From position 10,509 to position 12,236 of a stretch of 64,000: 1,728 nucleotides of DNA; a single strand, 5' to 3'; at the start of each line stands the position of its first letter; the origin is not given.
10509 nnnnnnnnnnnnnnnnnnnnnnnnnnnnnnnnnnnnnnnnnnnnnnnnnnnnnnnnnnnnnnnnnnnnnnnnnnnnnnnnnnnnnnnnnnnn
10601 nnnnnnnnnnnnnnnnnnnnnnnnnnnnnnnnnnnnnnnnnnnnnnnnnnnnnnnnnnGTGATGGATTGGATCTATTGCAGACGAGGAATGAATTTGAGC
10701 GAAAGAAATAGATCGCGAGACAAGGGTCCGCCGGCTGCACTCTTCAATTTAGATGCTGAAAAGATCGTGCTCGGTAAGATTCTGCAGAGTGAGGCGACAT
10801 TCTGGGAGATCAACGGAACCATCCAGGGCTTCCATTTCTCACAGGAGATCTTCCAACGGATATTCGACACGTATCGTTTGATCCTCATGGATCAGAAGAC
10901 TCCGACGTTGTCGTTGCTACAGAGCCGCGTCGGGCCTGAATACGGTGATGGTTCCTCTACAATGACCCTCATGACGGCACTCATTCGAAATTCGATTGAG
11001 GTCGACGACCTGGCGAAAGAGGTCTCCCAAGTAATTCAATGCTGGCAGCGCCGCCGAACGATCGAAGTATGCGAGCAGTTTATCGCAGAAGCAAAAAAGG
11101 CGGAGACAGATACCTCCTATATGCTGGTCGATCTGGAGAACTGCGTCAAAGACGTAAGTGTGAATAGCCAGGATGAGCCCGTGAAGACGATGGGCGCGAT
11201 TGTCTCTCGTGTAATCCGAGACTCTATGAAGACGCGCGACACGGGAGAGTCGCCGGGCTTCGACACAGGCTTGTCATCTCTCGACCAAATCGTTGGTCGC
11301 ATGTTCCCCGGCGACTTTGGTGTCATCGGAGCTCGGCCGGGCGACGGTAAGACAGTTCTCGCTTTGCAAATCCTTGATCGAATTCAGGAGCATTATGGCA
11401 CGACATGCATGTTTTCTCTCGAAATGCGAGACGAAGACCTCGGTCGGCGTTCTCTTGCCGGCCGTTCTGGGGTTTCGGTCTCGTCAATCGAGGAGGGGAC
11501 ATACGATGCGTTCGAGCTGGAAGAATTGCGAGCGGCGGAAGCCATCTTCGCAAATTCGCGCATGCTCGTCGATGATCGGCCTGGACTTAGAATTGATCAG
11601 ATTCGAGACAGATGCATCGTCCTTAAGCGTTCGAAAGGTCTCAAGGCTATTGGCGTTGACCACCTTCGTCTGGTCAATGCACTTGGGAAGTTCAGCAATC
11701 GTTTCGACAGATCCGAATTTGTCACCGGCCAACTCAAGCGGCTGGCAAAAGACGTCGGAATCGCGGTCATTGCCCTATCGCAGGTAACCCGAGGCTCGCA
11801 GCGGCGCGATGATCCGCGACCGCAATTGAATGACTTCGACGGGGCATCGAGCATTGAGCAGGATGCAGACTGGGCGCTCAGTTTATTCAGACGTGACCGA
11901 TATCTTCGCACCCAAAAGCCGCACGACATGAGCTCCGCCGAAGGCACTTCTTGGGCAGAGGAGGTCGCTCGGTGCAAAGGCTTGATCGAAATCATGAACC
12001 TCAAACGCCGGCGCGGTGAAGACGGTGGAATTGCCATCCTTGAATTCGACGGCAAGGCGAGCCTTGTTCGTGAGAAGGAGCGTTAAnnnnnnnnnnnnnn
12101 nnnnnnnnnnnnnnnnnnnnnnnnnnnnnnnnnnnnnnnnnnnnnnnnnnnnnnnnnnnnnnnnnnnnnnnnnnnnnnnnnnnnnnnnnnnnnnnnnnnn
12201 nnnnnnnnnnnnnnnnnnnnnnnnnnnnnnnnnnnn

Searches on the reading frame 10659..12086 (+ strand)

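Call 15: search_protein_families(library=phrogs, proteins=[window:10659-12086:+], max_evalue=0.001)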
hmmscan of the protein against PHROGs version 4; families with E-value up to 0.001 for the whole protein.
window:10659-12086:+ (475 aa): 7 families
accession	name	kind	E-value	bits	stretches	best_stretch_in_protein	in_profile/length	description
phrog_19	-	DNA, RNA and nucleotide metabolism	1.1e-60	207.2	1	24-469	154-577/621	DnaB-like replicative helicase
phrog_243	-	DNA, RNA and nucleotide metabolism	3.3e-29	102.7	1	202-472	21-267/273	DnaB-like replicative helicase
phrog_239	-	DNA, RNA and nucleotide metabolism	1.3e-24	88.2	1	176-464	322-590/801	DNA primase/helicase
phrog_11530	-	unknown function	2.9e-16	60.9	1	300-415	4-119/184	-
phrog_19347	-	unknown function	2.4e-07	32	1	396-459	4-66/79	-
phrog_23150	-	unknown function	1.6e-05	25.6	1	91-239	67-215/217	-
phrog_5482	-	unknown function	2.9e-05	24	1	188-457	17-284/341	-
